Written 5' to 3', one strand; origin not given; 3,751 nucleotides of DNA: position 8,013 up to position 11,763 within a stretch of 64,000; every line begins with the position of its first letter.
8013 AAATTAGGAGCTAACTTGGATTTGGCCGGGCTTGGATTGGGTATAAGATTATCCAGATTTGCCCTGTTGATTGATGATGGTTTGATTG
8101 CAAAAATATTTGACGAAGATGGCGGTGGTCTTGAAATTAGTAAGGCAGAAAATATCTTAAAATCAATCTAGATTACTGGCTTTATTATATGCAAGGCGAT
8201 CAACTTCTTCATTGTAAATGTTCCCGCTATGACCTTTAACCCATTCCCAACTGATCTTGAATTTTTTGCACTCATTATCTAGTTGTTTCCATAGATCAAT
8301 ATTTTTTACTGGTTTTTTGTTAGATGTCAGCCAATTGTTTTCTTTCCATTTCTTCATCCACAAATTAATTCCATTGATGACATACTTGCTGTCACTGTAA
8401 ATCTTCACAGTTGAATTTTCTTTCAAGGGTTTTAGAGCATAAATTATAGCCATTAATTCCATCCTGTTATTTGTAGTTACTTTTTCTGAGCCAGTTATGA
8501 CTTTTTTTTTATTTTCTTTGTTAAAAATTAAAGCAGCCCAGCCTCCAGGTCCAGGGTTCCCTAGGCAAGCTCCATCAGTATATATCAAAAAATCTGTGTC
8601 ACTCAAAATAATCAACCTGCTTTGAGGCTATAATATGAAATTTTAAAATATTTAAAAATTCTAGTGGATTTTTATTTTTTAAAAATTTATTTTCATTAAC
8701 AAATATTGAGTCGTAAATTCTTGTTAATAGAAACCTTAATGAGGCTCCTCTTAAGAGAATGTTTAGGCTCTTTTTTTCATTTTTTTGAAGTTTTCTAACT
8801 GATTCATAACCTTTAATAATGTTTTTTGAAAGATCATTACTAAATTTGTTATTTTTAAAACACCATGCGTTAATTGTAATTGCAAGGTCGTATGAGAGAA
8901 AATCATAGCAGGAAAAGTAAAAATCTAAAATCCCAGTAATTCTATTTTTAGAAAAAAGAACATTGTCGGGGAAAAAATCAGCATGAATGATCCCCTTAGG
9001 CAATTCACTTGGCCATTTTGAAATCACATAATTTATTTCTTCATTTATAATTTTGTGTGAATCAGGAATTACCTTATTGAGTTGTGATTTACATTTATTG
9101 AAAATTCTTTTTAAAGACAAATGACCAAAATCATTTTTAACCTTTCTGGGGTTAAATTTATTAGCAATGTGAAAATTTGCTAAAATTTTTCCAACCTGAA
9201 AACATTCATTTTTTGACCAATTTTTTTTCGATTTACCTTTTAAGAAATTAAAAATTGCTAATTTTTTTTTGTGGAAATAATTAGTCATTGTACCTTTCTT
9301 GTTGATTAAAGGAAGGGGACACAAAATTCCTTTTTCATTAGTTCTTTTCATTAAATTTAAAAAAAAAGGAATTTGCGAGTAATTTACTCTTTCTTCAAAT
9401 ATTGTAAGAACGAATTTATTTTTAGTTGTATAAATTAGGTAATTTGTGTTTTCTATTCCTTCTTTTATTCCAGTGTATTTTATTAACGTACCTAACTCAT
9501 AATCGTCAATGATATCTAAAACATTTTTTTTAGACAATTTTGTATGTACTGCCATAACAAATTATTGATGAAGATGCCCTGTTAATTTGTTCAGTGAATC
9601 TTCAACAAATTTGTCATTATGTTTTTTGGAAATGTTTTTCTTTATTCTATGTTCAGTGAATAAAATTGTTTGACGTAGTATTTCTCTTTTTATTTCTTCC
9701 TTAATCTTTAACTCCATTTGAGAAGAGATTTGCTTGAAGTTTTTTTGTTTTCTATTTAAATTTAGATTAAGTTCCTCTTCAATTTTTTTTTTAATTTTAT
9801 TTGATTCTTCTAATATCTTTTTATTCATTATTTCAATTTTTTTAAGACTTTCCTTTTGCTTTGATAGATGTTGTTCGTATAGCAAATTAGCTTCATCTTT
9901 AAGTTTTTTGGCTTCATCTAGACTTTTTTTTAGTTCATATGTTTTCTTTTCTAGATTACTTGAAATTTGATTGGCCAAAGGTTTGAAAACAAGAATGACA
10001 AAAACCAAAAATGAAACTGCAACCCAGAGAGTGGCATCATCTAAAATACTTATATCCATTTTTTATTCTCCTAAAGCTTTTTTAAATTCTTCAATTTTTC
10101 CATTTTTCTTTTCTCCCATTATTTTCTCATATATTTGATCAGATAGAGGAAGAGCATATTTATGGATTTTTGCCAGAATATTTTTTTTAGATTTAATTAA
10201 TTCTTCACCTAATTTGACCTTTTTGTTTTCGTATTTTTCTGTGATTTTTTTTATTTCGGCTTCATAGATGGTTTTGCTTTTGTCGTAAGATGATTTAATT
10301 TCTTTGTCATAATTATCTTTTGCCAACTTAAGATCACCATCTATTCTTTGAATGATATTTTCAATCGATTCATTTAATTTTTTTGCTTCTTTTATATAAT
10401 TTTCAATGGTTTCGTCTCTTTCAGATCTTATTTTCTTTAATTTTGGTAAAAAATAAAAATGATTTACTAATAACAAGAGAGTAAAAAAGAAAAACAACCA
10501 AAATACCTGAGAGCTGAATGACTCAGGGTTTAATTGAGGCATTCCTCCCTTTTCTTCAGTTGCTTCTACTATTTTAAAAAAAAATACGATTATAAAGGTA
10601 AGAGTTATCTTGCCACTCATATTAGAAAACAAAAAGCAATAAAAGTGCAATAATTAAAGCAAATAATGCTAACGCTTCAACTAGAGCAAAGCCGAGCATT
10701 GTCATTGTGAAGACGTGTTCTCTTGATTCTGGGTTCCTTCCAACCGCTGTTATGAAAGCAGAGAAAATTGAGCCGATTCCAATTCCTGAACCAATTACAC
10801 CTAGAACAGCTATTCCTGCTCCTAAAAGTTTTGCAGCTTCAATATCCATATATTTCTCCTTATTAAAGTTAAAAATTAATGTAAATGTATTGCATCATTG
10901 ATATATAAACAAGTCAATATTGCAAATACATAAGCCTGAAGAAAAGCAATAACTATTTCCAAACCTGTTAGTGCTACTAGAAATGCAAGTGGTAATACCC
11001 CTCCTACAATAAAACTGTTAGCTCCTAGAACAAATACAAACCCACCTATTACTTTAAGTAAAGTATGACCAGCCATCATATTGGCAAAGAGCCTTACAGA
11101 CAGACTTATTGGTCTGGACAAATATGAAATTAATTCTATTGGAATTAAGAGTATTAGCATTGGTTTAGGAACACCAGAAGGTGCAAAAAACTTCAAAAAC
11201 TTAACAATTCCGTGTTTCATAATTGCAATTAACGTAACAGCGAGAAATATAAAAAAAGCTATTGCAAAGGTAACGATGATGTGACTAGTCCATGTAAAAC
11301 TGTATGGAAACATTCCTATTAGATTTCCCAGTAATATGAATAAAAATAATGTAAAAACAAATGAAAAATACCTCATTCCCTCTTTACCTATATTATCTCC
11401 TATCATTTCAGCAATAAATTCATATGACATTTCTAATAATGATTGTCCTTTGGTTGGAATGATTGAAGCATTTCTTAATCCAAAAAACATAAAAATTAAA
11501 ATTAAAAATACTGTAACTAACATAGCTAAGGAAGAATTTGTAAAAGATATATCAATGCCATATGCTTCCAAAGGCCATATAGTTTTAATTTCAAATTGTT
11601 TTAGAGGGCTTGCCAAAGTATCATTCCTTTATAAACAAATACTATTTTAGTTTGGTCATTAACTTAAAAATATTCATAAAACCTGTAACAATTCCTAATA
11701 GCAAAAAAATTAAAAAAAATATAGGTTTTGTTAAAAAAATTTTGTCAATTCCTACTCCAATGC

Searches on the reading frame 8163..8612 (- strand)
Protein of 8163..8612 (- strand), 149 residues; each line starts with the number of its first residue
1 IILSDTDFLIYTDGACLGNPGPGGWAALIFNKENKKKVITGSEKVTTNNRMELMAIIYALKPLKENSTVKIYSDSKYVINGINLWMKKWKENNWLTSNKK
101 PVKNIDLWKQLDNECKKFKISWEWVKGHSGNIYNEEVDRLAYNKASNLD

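Call 24: search_protein_families(library=ncbifam, proteins=[window:8163-8612:-], max_evalue=1e-8)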
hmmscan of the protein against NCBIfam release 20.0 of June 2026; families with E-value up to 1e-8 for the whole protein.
window:8163-8612:- (149 aa): 3 families
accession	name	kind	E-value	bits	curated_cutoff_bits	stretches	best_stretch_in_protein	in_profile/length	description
NF001236.0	PRK00203.1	equivalog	1.5e-60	203.1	160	1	8-147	5-143/151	ribonuclease HI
NF006433.0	PRK08719.1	subfamily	1.2e-25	90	170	1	23-145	23-145/147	ribonuclease H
NF005116.0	PRK06548.1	equivalog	1.5e-22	80.2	280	1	7-148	5-143/161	ribonuclease H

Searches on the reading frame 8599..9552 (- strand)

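Call 25: search_protein_families(library=ncbifam, proteins=[window:8599-9552:-], max_evalue=1e-8)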
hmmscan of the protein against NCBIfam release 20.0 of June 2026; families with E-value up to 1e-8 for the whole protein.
window:8599-9552:- (317 aa): 3 families
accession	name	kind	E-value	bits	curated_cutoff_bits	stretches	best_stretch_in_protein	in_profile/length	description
NF003558.0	PRK05231.1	equivalog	1.4e-93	313.4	271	1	1-314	2-317/322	homoserine kinase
TIGR00938.1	thrB_alt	equivalog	1.8e-86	290.2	255.9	1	1-305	2-307/307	homoserine kinase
TIGR02906.1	spore_CotS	subfamily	2.6e-09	36.4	172.7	1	185-268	187-269/314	CotS family spore coat protein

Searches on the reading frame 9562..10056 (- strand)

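Call 25: search_protein_families(library=ncbifam, proteins=[window:9562-10056:-], max_evalue=1e-8)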
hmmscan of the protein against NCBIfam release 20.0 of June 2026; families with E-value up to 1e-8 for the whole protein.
window:9562-10056:- (164 aa): 4 families
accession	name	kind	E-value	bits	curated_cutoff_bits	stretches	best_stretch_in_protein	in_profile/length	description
NF005129.0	PRK06568.1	equivalog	1.3e-12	47.9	252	1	7-117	5-116/164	F0F1 ATP synthase subunit B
NF009989.0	PRK13455.1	equivalog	7.1e-11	42.5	249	1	5-163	26-185/185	F0F1 ATP synthase subunit B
NF011045.0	PRK14475.1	equivalog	1e-10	42.1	211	1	6-159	10-165/169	F0F1 ATP synthase subunit B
NF011042.0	PRK14472.1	equivalog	2.7e-09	37.2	198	1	10-158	22-170/175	F0F1 ATP synthase subunit B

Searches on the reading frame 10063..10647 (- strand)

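Call 25: search_protein_families(library=ncbifam, proteins=[window:10063-10647:-], max_evalue=1e-8)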
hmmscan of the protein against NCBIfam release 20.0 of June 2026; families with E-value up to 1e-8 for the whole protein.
window:10063-10647:- (194 aa): 3 families
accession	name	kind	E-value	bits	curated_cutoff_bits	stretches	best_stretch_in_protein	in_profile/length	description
NF006612.0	PRK09174.1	equivalog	1e-11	44.9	183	1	28-181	36-189/204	F0F1 ATP synthase subunit B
NF005607.0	PRK07353.1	equivalog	1.8e-10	40.8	131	1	25-179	5-154/155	F0F1 ATP synthase subunit B'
NF009988.0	PRK13454.1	equivalog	3e-09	36.9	186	1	28-144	14-130/181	F0F1 ATP synthase subunit B'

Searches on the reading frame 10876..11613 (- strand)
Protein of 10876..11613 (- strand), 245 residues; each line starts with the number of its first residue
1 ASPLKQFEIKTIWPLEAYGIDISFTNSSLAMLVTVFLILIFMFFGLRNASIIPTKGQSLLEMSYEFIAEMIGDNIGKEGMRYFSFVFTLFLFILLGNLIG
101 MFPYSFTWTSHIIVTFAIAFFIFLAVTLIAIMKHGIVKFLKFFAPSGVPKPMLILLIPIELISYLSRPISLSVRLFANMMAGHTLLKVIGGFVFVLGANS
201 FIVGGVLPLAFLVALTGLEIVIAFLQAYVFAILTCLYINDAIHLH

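Call 25: search_protein_families(library=ncbifam, proteins=[window:10876-11613:-], max_evalue=1e-8)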
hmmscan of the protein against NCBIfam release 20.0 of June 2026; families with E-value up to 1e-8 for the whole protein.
window:10876-11613:- (245 aa): 14 families
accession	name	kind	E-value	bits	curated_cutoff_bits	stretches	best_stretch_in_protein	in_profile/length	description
NF004482.0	PRK05815.2-4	equivalog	1.2e-97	326.5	225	1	2-245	6-252/252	F0F1 ATP synthase subunit A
TIGR01131.1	ATP_synt_6_or_A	equivalog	3.8e-66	223.2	102.6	1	4-242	2-227/227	F0F1 ATP synthase subunit A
NF009953.0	PRK13419.1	equivalog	6.1e-41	140.8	460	1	14-241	99-329/346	F0F1 ATP synthase subunit A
NF004481.0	PRK05815.2-3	equivalog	2.5e-32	112.3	227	1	20-243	18-219/225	F0F1 ATP synthase subunit A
NF004479.0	PRK05815.1-4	equivalog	3.1e-28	98.7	268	1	20-242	11-234/238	F0F1 ATP synthase subunit A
NF004486.0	PRK05815.3-4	equivalog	7.1e-28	97.9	272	1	5-242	7-223/224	F0F1 ATP synthase subunit A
NF009954.0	PRK13420.1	equivalog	9.7e-25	87.6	272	1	25-243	20-218/229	F0F1 ATP synthase subunit A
NF009955.0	PRK13421.1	equivalog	3.5e-24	85.6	302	1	36-243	31-218/231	F0F1 ATP synthase subunit A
NF009952.0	PRK13417.1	equivalog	1.2e-22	80.8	531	1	106-245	216-352/352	F0F1 ATP synthase subunit A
TIGR03306.1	altF1_A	exception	4e-22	78.9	302.1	1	53-241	47-215/217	alternate F1F0 ATPase, F0 subunit A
NF004484.0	PRK05815.3-2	equivalog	5e-22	78.8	234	1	9-239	4-221/226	F0F1 ATP synthase subunit A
NF004477.0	PRK05815.1-1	equivalog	1.1e-16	61.1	280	1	29-242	46-265/268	F0F1 ATP synthase subunit A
NF004485.0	PRK05815.3-3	equivalog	3.4e-15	56.2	249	1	31-239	31-249/281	F0F1 ATP synthase subunit A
NF004487.0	PRK05815.3-5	equivalog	1e-11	44.7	224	1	29-241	33-236/269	F0F1 ATP synthase subunit A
